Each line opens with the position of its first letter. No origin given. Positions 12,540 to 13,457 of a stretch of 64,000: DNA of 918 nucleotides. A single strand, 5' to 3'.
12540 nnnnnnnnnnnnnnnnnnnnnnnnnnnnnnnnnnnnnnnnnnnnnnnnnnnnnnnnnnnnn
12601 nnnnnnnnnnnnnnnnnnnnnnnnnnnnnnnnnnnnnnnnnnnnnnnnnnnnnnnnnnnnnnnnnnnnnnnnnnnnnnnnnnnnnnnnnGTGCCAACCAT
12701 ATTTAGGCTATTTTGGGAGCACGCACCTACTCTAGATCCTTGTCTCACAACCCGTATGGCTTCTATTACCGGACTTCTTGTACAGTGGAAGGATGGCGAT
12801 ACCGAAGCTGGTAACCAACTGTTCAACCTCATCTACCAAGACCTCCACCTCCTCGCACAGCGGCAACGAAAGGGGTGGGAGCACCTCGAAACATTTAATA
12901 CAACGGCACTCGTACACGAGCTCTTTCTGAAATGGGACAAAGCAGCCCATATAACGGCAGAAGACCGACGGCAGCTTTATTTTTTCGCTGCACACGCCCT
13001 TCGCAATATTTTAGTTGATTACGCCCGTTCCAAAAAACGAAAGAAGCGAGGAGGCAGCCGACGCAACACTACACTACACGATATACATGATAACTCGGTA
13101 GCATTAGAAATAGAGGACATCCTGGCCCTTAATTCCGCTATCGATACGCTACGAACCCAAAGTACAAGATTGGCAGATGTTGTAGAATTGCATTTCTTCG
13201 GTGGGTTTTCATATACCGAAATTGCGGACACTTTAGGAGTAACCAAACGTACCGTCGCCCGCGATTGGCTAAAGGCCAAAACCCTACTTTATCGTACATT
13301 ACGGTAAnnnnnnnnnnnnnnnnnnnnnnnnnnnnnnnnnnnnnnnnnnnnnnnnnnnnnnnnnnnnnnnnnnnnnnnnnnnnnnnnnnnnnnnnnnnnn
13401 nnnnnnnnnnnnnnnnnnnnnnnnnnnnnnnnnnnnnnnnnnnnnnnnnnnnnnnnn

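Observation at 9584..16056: ECF sigma factor plus TPR-containing Ser/Thr kinase module divergent from a lipoprotein and dockerin-like secreted-protein operon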

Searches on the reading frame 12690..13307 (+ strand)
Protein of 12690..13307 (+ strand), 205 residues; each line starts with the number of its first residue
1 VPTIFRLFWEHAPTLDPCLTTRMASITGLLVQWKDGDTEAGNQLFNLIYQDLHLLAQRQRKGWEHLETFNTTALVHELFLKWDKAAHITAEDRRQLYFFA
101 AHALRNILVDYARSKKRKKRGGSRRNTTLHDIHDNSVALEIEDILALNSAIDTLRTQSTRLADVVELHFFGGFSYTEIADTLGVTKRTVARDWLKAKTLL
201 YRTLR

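Call 3: search_protein_families(library=pfam, proteins=[window:12690-13307:+], max_evalue=0.1)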
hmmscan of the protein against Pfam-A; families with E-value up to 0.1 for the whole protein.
window:12690-13307:+ (205 aa): 9 families
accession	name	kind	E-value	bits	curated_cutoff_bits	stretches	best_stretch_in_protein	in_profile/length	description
PF07638.17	Sigma70_ECF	-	1e-39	136.8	21.1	1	23-203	1-182/185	ECF sigma factor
PF08281.18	Sigma70_r4_2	-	4.3e-07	29.9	25.7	1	159-191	13-45/54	Sigma-70, region 4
PF04545.22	Sigma70_r4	-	0.0001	22.2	24.1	1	159-189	7-37/50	Sigma-70, region 4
PF13384.12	HTH_23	-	0.0002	21.5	24.6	1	172-196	17-40/50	Homeodomain-like domain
PF06530.18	Phage_antitermQ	-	0.0077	16.6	26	1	142-199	48-105/118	Phage antitermination protein Q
PF04297.20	UPF0122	-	0.018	15.7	22.7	1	160-198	21-59/101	Putative helix-turn-helix protein, YlxM / p13 like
PF08279.18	HTH_11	-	0.03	14.6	25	1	173-192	16-35/55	HTH domain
PF13518.12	HTH_28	-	0.041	14.4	25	0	164-195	5-34/52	Helix-turn-helix domain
PF13635.12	DUF4143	-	0.086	13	28.1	0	145-201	14-58/160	Domain of unknown function (DUF4143)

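Call 4: search_protein_families(library=ncbifam, proteins=[window:12690-13307:+], max_evalue=0.1)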
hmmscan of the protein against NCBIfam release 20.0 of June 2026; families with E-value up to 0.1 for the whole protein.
window:12690-13307:+ (205 aa): 35 families (the best 25 are shown)
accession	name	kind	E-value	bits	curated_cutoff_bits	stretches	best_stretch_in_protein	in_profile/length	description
TIGR02999.1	Sig-70_X6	subfamily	3.9e-49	167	126.15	1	23-204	1-182/183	ECF-type sigma factor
TIGR02937.1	sigma70-ECF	superfamily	1.7e-15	57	42.9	1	40-201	2-162/165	sigma-70 family RNA polymerase sigma factor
TIGR02985.1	Sig70_bacteroi1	subfamily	1.4e-08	35.1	126.4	1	42-198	4-156/162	RNA polymerase sigma-70 factor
NF007227.0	PRK09645.1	subfamily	1.6e-07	31.4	202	1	74-190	43-156/177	sigma-70 family RNA polymerase sigma factor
TIGR02983.1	SigE-fam_strep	subfamily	7.5e-07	29.2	141.55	1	79-198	41-152/162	SigE family RNA polymerase sigma factor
TIGR02984.1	Sig-70_plancto1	subfamily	1.2e-06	28.2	183.75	1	138-196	125-180/189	RNA polymerase sigma-70 factor, Planctomycetaceae-specific subfamily 1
NF007228.0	PRK09646.1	subfamily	1.5e-06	28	226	1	24-189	15-175/194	ECF RNA polymerase sigma factor SigK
NF058625.1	sigma_PG0214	equivalog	4.1e-06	26.6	130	1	75-190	35-147/170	GFO_1088 family ECF-type sigma factor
NF007216.0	PRK09638.1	equivalog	7.5e-06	25.8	194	1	106-190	79-160/180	RNA polymerase sigma factor SigY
NF009167.0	PRK12514.1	equivalog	7e-05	22.8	265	1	75-199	51-172/180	RNA polymerase sigma factor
TIGR02959.1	SigZ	equivalog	0.00024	21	168.65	1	74-189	25-133/170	RNA polymerase sigma factor SigZ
NF009172.0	PRK12519.1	subfamily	0.00026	20.6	222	1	74-191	59-176/194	RNA polymerase sigma factor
NF005644.0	PRK07408.1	subfamily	0.00029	20.6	261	1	127-197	179-246/258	RNA polymerase sigma factor SigF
TIGR02952.1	Sig70_famx2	equivalog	0.00052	20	206.45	1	74-190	41-156/170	ECF subfamily RNA polymerase sigma factor, BldN family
TIGR02950.1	SigM_subfam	subfamily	0.00065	19.6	147.95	1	95-196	49-150/159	RNA polymerase sigma factor, SigM family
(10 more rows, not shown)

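Call 21: find_homologous_proteins(query=window:12756-13307:+)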
Query window:12756-13307:+ (183 aa): 1738 proteins with E <= 0.001 among 1828 candidates; the best 120 are listed.
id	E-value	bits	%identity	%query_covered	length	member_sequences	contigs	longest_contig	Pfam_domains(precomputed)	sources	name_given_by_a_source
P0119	5.2e-115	399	100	100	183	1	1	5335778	PF07638.18,PF08281.19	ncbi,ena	-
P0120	4.4e-43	165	45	99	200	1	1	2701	PF07638.18,PF04545.23,PF08281.19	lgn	-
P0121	1.3e-37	147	47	98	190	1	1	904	PF07638.18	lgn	-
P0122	5.1e-35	139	45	98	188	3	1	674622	PF07638.18,PF04545.23,PF08281.19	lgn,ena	-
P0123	6.7e-35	139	45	97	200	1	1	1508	PF07638.18,PF04545.23,PF08281.19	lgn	-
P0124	1.2e-34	138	44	99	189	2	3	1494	PF07638.18,PF04545.23,PF08281.19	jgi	-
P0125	2.6e-34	137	45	96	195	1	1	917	PF07638.18,PF04545.23,PF08281.19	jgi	-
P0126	2.8e-34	137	46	99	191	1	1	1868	PF07638.18,PF04545.23,PF08281.19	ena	-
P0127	1.2e-33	134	43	99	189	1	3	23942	PF07638.18,PF04545.23,PF08281.19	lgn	-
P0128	1.4e-33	134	42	99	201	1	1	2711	PF07638.18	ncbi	-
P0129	2.1e-33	134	46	98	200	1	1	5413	PF07638.18,PF04545.23,PF08281.19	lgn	-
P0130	3.3e-33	133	45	99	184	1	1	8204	PF07638.18,PF08281.19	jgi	jgi:RNA polymerase sigma factor (TIGR02999 family)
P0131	3.6e-33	133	45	99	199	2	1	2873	PF07638.18,PF04545.23,PF08281.19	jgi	jgi:RNA polymerase sigma factor (TIGR02999 family)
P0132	5.9e-33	132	43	99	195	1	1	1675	PF07638.18,PF04545.23,PF08281.19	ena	-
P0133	6.5e-33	132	41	99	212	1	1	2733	PF07638.18,PF04545.23,PF08281.19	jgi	jgi:RNA polymerase sigma factor (TIGR02999 family)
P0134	1.4e-32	131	43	99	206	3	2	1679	PF07638.18,PF04545.23,PF08281.19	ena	-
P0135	1.6e-32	131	42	99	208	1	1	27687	PF07638.18,PF04545.23,PF08281.19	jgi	jgi:RNA polymerase sigma factor (TIGR02999 family)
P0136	1.7e-32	131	43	99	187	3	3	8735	PF07638.18,PF04545.23,PF08281.19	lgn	-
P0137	1.9e-32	131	42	98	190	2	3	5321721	PF07638.18,PF04545.23,PF08281.19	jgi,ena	jgi:RNA polymerase sigma factor (TIGR02999 family)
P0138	2.1e-32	130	42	98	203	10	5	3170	PF07638.18,PF04545.23,PF08281.19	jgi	jgi:RNA polymerase sigma factor (TIGR02999 family)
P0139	2.3e-32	130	42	93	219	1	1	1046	PF07638.18,PF04545.23,PF08281.19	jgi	jgi:RNA polymerase sigma factor (TIGR02999 family)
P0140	2.5e-32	130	41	99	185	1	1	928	PF07638.18,PF08281.19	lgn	-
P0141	2.5e-32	130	43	98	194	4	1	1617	PF07638.18,PF08281.19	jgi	-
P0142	2.6e-32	130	43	98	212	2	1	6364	PF07638.18,PF08281.19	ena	-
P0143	2.6e-32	130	42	98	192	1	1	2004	PF07638.18,PF04545.23,PF08281.19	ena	-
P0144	3.0e-32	130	47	98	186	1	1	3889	PF07638.18,PF04545.23,PF08281.19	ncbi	ncbi:MAG: sigma-70 family RNA polymerase sigma factor [bacterium]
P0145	3.7e-32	130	44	95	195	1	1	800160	PF07638.18,PF04545.23,PF08281.19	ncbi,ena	-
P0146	4.4e-32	129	40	99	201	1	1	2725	PF07638.18,PF04545.23,PF08281.19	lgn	-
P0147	5.5e-32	129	42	99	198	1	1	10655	PF07638.18,PF04545.23,PF08281.19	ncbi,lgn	ncbi:MAG: sigma-70 family RNA polymerase sigma factor [Acidobacteriota bacterium]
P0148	7.9e-32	129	39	98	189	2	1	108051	PF07638.18,PF08281.19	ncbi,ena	-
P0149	9.4e-32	128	44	99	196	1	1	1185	PF07638.18,PF08281.19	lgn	-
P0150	1.2e-31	128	42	97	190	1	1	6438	PF07638.18,PF04545.23,PF08281.19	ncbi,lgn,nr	ncbi:MAG TPA: sigma-70 family RNA polymerase sigma factor [Bryobacteraceae bacterium]|nr:sigma-70 fa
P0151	1.4e-31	128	44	99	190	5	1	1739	PF07638.18,PF04545.23,PF08281.19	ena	-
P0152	1.4e-31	128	41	98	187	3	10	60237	PF07638.18,PF04545.23,PF08281.19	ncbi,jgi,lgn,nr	ncbi:MAG TPA: sigma-70 family RNA polymerase sigma factor [Vicinamibacterales bacterium]|jgi:RNA pol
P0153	1.4e-31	128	40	98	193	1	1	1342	PF07638.18,PF08281.19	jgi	jgi:RNA polymerase sigma factor (TIGR02999 family)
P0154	1.9e-31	127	43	98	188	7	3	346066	PF07638.18,PF04545.23,PF08281.19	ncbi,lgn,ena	ncbi:MAG: sigma-70 family RNA polymerase sigma factor [Rhodothermales bacterium]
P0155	2.0e-31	127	40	98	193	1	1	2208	PF07638.18,PF04545.23,PF08281.19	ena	-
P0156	2.4e-31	127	39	99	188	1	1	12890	PF07638.18,PF08281.19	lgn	-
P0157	2.5e-31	127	43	98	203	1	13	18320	PF07638.18,PF04545.23,PF08281.19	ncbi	-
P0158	3.3e-31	127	41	98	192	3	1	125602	PF07638.18,PF08281.19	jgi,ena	jgi:RNA polymerase sigma factor (TIGR02999 family)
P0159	3.4e-31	126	40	99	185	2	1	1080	PF07638.18,PF04545.23,PF08281.19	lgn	-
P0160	3.5e-31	126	41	99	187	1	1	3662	PF07638.18,PF04545.23,PF08281.19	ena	-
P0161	3.6e-31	126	42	98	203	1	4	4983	PF07638.18,PF04545.23,PF08281.19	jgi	jgi:RNA polymerase sigma factor (TIGR02999 family)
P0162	3.8e-31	126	43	98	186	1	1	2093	PF07638.18,PF04545.23,PF08281.19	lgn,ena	-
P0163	3.8e-31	126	43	98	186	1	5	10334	PF07638.18,PF04545.23,PF08281.19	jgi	jgi:RNA polymerase sigma factor (TIGR02999 family)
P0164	4.0e-31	126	41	99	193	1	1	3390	PF07638.18,PF04545.23,PF08281.19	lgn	-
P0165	5.3e-31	126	41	99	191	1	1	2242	PF07638.18,PF04545.23,PF08281.19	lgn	-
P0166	5.4e-31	126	42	98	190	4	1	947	PF07638.18,PF04545.23,PF08281.19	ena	-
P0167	5.5e-31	126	41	98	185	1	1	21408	PF07638.18,PF04545.23,PF08281.19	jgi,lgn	-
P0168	5.6e-31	126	43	98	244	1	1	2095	PF20432.5,PF07638.18,PF08281.19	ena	-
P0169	5.9e-31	126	39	98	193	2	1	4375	PF07638.18,PF08281.19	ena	-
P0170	7.2e-31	125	42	99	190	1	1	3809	PF07638.18,PF04545.23,PF08281.19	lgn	-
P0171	7.5e-31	125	41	98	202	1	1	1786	PF07638.18,PF08281.19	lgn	-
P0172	8.7e-31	125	42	99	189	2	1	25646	PF07638.18,PF04545.23,PF08281.19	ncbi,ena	-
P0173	9.0e-31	125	39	98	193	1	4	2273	PF07638.18,PF08281.19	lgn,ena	-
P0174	1.0e-30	125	43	99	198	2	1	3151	PF07638.18,PF04545.23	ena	-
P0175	1.1e-30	125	41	98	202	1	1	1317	PF07638.18,PF04545.23,PF08281.19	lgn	-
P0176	1.1e-30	125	40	98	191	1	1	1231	PF07638.18,PF04545.23,PF08281.19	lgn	-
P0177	1.1e-30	125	41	98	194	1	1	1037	PF07638.18,PF08281.19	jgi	jgi:RNA polymerase sigma factor (TIGR02999 family)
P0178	1.1e-30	125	39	99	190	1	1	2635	PF07638.18,PF04545.23,PF08281.19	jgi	jgi:RNA polymerase sigma factor (TIGR02999 family)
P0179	1.2e-30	125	41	98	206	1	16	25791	PF07638.18,PF04545.23,PF08281.19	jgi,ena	jgi:RNA polymerase sigma factor (TIGR02999 family)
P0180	1.5e-30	124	45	99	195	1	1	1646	PF07638.18,PF04545.23,PF08281.19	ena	-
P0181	1.5e-30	124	44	92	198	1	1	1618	PF07638.18,PF04545.23,PF08281.19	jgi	-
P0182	1.8e-30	124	40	99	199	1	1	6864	PF07638.18,PF04545.23,PF08281.19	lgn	-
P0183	2.0e-30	124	41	99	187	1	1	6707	PF07638.18,PF04545.23,PF08281.19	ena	-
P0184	2.1e-30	124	40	98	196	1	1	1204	PF07638.18,PF04545.23,PF08281.19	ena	-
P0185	2.5e-30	124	41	99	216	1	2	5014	PF07638.18,PF04545.23,PF08281.19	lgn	-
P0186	2.5e-30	124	42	99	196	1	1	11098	PF13384.13,PF07638.18,PF04545.23,PF08281.19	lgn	-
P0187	2.6e-30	124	40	99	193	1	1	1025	PF07638.18,PF04545.23,PF08281.19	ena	-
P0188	2.8e-30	124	42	94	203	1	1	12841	PF07638.18,PF04545.23,PF08281.19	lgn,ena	-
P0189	2.9e-30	123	41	98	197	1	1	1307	PF07638.18,PF04545.23,PF08281.19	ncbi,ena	-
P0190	3.0e-30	123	40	98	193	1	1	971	PF13936.13,PF07638.18,PF08281.19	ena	-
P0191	3.2e-30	123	40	99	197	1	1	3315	PF07638.18,PF04545.23,PF08281.19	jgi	jgi:RNA polymerase sigma factor (TIGR02999 family)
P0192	3.3e-30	123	44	100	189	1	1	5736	PF07638.18,PF04545.23,PF06530.19,PF08281.19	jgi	-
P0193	3.5e-30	123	42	98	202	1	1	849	PF07638.18,PF08281.19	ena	-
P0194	3.6e-30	123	40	98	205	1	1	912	PF07638.18,PF04545.23,PF08281.19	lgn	-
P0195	3.7e-30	123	44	87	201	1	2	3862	PF07638.18,PF04545.23,PF08281.19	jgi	jgi:RNA polymerase sigma factor (TIGR02999 family)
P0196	3.9e-30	123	42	98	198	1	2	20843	PF07638.18,PF04545.23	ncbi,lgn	-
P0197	4.0e-30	123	38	99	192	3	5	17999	PF07638.18,PF04545.23,PF08281.19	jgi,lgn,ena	-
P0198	4.1e-30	123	40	99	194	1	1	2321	PF07638.18,PF08281.19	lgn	-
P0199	4.3e-30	123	42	98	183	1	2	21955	PF07638.18,PF04545.23,PF08281.19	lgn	-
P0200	4.3e-30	123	42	91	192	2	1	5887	PF07638.18,PF04545.23,PF08281.19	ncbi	-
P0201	4.4e-30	123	44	98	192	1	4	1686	PF07638.18,PF08281.19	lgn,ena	-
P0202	4.6e-30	123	40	98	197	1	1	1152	PF07638.18,PF04545.23,PF08281.19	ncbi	-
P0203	4.7e-30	123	41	98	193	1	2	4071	PF07638.18,PF04545.23,PF08281.19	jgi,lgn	jgi:RNA polymerase sigma factor (TIGR02999 family)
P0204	4.7e-30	123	40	98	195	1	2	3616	PF07638.18,PF08281.19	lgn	-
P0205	4.7e-30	123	44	98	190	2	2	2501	PF07638.18,PF04545.23,PF08281.19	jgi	jgi:RNA polymerase sigma factor (TIGR02999 family)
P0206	4.9e-30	123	43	94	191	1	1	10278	PF07638.18,PF08281.19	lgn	-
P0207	4.9e-30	123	41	91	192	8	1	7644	PF07638.18,PF04545.23,PF08281.19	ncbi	-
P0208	5.1e-30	123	40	99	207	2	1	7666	PF07638.18,PF04545.23,PF08281.19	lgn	-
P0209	5.3e-30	123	42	98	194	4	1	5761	PF07638.18,PF08281.19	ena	-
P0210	5.3e-30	123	42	98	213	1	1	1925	PF07638.18,PF04545.23,PF08281.19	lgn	-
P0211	5.7e-30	122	42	97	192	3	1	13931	PF07638.18,PF04545.23,PF08281.19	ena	-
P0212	6.1e-30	122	38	98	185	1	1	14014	PF07638.18,PF08281.19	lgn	-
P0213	6.2e-30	122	39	98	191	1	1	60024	PF07638.18,PF08281.19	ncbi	-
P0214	6.4e-30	122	40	98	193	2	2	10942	PF07638.18,PF04545.23,PF08281.19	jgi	jgi:RNA polymerase sigma factor (TIGR02999 family)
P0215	6.5e-30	122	38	97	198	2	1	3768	PF07638.18,PF04545.23,PF08281.19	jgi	jgi:RNA polymerase sigma factor (TIGR02999 family)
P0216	6.5e-30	122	42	99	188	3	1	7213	PF07638.18,PF08281.19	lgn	-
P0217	6.6e-30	122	42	99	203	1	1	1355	PF07638.18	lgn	-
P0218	6.8e-30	122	38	99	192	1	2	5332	PF07638.18,PF04545.23,PF08281.19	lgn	-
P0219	7.0e-30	122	40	98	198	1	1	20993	PF07638.18,PF04545.23,PF08281.19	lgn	-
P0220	7.0e-30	122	43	98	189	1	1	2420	PF07638.18,PF08281.19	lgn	-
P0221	7.1e-30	122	40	98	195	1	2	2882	PF07638.18,PF08281.19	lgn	-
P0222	7.3e-30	122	39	98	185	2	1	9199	PF07638.18,PF08281.19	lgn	-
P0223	8.4e-30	122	43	98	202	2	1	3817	PF07638.18,PF04545.23,PF08281.19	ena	-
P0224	8.4e-30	122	40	98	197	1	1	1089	PF07638.18,PF04545.23,PF08281.19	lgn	-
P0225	8.5e-30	122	44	97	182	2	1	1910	PF07638.18,PF08281.19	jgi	jgi:RNA polymerase sigma factor (TIGR02999 family)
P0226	8.6e-30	122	40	99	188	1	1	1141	PF07638.18,PF04545.23,PF08281.19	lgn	-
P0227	8.6e-30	122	43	91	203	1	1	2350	PF07638.18,PF04545.23,PF08281.19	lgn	-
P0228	8.7e-30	122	41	98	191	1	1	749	PF07638.18,PF08281.19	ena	-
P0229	9.0e-30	122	40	96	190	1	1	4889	PF07638.18,PF04545.23,PF08281.19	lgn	-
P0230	9.0e-30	122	41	99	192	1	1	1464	PF07638.18,PF04545.23,PF08281.19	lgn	-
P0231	9.2e-30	122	45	88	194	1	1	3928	PF07638.18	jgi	jgi:RNA polymerase sigma factor (TIGR02999 family)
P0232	1.0e-29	122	40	98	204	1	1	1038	PF07638.18,PF04545.23,PF08281.19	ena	-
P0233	1.0e-29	122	48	89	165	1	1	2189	PF07638.18,PF04545.23,PF08281.19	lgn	-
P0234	1.0e-29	122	40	98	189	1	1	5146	PF07638.18,PF08281.19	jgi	jgi:RNA polymerase sigma factor (TIGR02999 family)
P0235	1.1e-29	122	38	98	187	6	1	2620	PF07638.18,PF04545.23,PF08281.19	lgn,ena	-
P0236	1.1e-29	122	40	99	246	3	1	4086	PF07638.18,PF04545.23,PF08281.19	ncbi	ncbi:MAG: sigma-70 family RNA polymerase sigma factor [Longimicrobiales bacterium]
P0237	1.2e-29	121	41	98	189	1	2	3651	PF07638.18,PF04545.23,PF08281.19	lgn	-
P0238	1.2e-29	121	42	96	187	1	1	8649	PF07638.18,PF04545.23,PF08281.19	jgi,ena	-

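Call 23: find_encoding_contigs(protein=P0122, flank=7000, max_places=1)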
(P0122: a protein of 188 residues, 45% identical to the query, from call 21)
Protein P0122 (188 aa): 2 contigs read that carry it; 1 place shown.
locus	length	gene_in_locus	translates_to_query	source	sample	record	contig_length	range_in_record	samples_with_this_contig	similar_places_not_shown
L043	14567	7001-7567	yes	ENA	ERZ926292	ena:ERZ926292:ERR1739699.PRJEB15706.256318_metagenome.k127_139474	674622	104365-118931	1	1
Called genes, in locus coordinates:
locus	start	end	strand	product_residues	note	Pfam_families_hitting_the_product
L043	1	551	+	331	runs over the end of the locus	PF20030:bpMoxR, PF00004:AAA (faint), PF07726:AAA_3, PF07728:AAA_5, PF17863:AAA_lid_2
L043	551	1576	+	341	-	PF02603:Hpr_kinase_N, PF07475:Hpr_kinase_C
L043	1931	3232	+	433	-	-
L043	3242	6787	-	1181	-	PF02463:SMC_N, PF13175:AAA_15, PF13476:AAA_23, PF13555:AAA_29 (faint), PF06470:SMC_hinge, PF24161:CCDC39, PF13304:AAA_21 (weak)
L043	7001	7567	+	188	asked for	PF07638:Sigma70_ECF, PF08281:Sigma70_r4_2, PF04545:Sigma70_r4 (weak)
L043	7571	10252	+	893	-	PF00069:Pkinase, PF07714:PK_Tyr_Ser-Thr, PF13424:TPR_12, PF24885:TPR_NPHP3, PF13374:TPR_10, PF13424:TPR_12, PF13374:TPR_10, PF13424:TPR_12, +8 more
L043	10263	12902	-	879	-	PF02861:Clp_N, PF23569:NBD_SMAX1 (weak), PF00004:AAA, PF17871:AAA_lid_9, PF00004:AAA, PF07724:AAA_2, PF07728:AAA_5, PF10431:ClpB_D2-small, +7 more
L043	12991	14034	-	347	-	PF09990:DUF2231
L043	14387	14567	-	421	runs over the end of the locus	PF00266:Aminotran_5, PF01053:Cys_Met_Meta_PP, PF01041:DegT_DnrJ_EryC1 (weak), PF00266:Aminotran_5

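Call 24: find_encoding_contigs(protein=P0154, flank=7000, max_places=1)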
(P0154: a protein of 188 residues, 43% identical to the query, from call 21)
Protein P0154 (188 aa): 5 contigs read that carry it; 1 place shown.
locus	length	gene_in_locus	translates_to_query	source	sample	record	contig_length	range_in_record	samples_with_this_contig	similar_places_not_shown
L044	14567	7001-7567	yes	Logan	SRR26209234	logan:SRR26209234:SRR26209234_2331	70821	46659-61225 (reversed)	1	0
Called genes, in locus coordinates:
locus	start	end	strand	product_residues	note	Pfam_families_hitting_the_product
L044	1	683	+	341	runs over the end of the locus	PF02603:Hpr_kinase_N, PF07475:Hpr_kinase_C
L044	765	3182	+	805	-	PF26550:Tricorn_2nd (faint), PF07676:PD40 (faint), PF26549:Tricorn_N (weak), PF00930:DPPIV_N, PF26549:Tricorn_N, PF02129:Peptidase_S15 (weak), PF20434:BD-FAE (weak), PF00326:Peptidase_S9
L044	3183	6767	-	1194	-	PF02463:SMC_N, PF13175:AAA_15, PF13304:AAA_21 (weak), PF13476:AAA_23, PF06470:SMC_hinge, PF24161:CCDC39 (weak)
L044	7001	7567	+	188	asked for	PF07638:Sigma70_ECF, PF08281:Sigma70_r4_2, PF04545:Sigma70_r4 (weak)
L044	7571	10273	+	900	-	PF00069:Pkinase, PF07714:PK_Tyr_Ser-Thr, PF17874:TPR_MalT, PF13424:TPR_12, PF13374:TPR_10, PF13424:TPR_12, PF13374:TPR_10, PF13424:TPR_12, +15 more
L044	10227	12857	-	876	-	PF02861:Clp_N, PF13191:AAA_16 (weak), PF00004:AAA, PF17871:AAA_lid_9, PF00004:AAA, PF07724:AAA_2, PF07728:AAA_5, PF10431:ClpB_D2-small, +6 more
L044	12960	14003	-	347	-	PF09990:DUF2231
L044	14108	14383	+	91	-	PF04359:DUF493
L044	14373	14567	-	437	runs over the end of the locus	PF00266:Aminotran_5, PF01053:Cys_Met_Meta_PP, PF00266:Aminotran_5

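Call 25: find_encoding_contigs(protein=P0127, flank=7000, max_places=1)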
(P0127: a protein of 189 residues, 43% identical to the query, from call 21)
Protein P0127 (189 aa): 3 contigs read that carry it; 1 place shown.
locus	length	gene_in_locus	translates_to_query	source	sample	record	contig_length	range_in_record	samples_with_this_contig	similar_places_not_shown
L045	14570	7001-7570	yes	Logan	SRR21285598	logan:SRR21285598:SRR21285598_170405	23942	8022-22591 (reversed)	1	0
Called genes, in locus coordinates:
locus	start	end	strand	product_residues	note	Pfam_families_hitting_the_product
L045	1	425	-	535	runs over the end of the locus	-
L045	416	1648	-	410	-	PF01244:Peptidase_M19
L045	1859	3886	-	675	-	PF00094:VWD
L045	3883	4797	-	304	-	-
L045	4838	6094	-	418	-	-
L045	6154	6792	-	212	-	-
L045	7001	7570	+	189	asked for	PF07638:Sigma70_ECF, PF08281:Sigma70_r4_2, PF04545:Sigma70_r4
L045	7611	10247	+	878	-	PF00069:Pkinase, PF07714:PK_Tyr_Ser-Thr, PF03109:ABC1 (weak), PF24885:TPR_NPHP3 (weak), PF17874:TPR_MalT, PF13424:TPR_12, PF13374:TPR_10, PF13424:TPR_12, +5 more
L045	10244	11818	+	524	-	PF16217:M64_N, PF09471:Peptidase_M64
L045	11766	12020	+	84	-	-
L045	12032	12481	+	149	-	PF13442:Cytochrome_CBB3 (weak), PF00034:Cytochrom_C (weak)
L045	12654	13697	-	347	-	PF14522:Cytochrome_C7 (faint), PF09698:GSu_C4xC__C2xCH (weak)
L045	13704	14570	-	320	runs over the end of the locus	PF02085:Cytochrom_CIII (faint), PF14522:Cytochrome_C7 (weak), PF14537:Cytochrom_c3_2 (faint), PF22113:Mtrc-MtrF_II-IV_dom (faint), PF14522:Cytochrome_C7 (weak)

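Call 26: find_encoding_contigs(protein=P0145, flank=7000, max_places=1)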
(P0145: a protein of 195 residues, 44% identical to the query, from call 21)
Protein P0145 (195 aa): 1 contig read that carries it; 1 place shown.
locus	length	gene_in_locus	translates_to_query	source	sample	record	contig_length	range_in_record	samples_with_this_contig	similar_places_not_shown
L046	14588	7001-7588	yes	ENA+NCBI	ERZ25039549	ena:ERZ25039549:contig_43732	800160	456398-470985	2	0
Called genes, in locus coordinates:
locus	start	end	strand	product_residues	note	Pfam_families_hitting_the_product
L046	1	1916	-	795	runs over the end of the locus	PF26550:Tricorn_2nd (faint)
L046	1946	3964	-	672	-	PF00094:VWD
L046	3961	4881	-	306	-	-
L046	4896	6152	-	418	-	-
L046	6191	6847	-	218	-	-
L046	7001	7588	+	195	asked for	PF07638:Sigma70_ECF, PF08281:Sigma70_r4_2, PF04545:Sigma70_r4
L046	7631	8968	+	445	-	PF00069:Pkinase, PF07714:PK_Tyr_Ser-Thr, PF03109:ABC1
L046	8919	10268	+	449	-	PF14559:TPR_19 (faint), PF13424:TPR_12, PF17874:TPR_MalT, PF13424:TPR_12, PF13374:TPR_10, PF13424:TPR_12, PF24885:TPR_NPHP3 (weak), PF13424:TPR_12, +8 more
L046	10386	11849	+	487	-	PF16217:M64_N, PF09471:Peptidase_M64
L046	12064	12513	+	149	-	PF13442:Cytochrome_CBB3 (weak), PF00034:Cytochrom_C (weak)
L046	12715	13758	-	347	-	PF14522:Cytochrome_C7 (faint), PF09698:GSu_C4xC__C2xCH (weak)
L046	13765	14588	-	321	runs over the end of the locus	PF02085:Cytochrom_CIII (faint), PF14522:Cytochrome_C7 (weak), PF14537:Cytochrom_c3_2 (faint), PF22113:Mtrc-MtrF_II-IV_dom (faint), PF14522:Cytochrome_C7 (weak)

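Call 32: search_solved_structures(query=window:12756-13307:+, max_evalue=0.01, show_alignments=4)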
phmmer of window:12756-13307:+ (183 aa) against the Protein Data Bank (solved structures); distinct sequences matched with E-value up to 0.01: 0.
